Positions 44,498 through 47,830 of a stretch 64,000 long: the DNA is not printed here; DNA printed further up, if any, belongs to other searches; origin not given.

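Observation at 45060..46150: Near-identical 66-nt tandem DNA repeats inside the adhesin gene: substrate for in-frame expansion/contraction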

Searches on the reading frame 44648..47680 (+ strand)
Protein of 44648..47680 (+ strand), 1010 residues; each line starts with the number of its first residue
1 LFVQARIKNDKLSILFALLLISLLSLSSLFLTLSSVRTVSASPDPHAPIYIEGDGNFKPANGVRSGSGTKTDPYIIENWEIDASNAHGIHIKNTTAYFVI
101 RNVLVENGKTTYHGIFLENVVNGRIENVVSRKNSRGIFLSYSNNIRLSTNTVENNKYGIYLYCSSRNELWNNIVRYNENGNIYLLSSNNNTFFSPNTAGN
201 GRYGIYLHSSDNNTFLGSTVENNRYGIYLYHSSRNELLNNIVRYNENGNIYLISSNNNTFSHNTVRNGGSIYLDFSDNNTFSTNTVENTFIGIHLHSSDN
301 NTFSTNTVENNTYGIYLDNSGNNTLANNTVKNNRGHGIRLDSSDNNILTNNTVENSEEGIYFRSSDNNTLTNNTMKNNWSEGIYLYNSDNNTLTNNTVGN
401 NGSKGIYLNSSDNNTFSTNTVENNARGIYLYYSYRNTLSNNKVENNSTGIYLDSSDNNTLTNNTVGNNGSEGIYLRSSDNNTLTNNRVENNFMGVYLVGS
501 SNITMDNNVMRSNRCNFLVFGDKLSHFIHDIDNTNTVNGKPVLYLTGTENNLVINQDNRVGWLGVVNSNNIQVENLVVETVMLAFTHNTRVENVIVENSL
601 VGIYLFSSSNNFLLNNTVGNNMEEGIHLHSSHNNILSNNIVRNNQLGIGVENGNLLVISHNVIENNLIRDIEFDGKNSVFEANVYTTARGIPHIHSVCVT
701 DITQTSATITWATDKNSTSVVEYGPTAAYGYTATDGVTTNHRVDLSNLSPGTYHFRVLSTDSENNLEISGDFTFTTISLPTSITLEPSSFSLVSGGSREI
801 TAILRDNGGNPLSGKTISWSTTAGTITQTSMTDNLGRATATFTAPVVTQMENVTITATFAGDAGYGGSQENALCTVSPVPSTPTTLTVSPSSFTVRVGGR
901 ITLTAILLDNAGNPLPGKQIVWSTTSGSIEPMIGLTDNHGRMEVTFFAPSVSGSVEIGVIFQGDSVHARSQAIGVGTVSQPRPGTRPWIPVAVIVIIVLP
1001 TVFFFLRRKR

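Call 7: search_protein_families(library=pfam, proteins=[window:44648-47677:+], max_evalue=0.01)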
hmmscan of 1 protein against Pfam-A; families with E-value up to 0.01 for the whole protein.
window:44648-47677:+ (1010 aa): 7 families
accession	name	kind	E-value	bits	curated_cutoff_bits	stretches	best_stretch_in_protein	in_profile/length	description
PF13229.12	Beta_helix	-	6.4e-96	318.8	25.9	6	313-465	1-158/158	Right handed beta helix region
PF05048.19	NosD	-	4.9e-86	288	23.6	5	382-519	40-178/212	Periplasmic copper-binding protein (NosD)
PF02369.22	Big_1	-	3.7e-19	69.1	34.9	2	799-863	20-84/93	Bacterial Ig-like domain (group 1)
PF09134.16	Invasin_D3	-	1.7e-13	51.4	33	2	791-863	13-86/98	Invasin, domain 3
PF16656.11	Pur_ac_phosph_N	-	4.5e-07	30.8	30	1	697-776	6-93/93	Purple acid Phosphatase, N-terminal domain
PF12708.12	Pect-lyase_RHGA_epim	-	1.3e-05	25.6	27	2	248-383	75-212/213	Rhamnogalacturonase A/epimerase, pectate lyase-like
PF00041.27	fn3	-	0.0048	17.5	25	0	696-763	5-72/84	Fibronectin type III domain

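Call 8: search_protein_families(library=ncbifam, proteins=[window:44648-47677:+], max_evalue=0.01)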
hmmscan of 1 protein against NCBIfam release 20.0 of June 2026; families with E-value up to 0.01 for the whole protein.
window:44648-47677:+ (1010 aa): 4 families
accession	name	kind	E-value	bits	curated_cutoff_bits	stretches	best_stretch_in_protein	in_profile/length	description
TIGR03804.1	para_beta_helix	repeat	3.9e-97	317.7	19.45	12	314-357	1-43/44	parallel beta-helix repeat protein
TIGR04247.1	NosD_copper_fam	subfamily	3.6e-49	167.3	300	5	381-519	128-268/377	nitrous oxide reductase family maturation protein NosD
TIGR03805.1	beta_helix_1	subfamily_domain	2.3e-12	46.6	141.5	2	449-520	109-180/314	parallel beta-helix domain-containing protein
NF038177.1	epimerase_AlgG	equivalog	1.7e-07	30.3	700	1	344-429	332-419/519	mannuronan 5-epimerase AlgG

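Call 13: find_encoding_contigs(protein=window:44648-47680:+, flank=10000, max_places=10)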
Protein window:44648-47680:+ (1010 aa): no gene with exactly this product is on record in the collection.
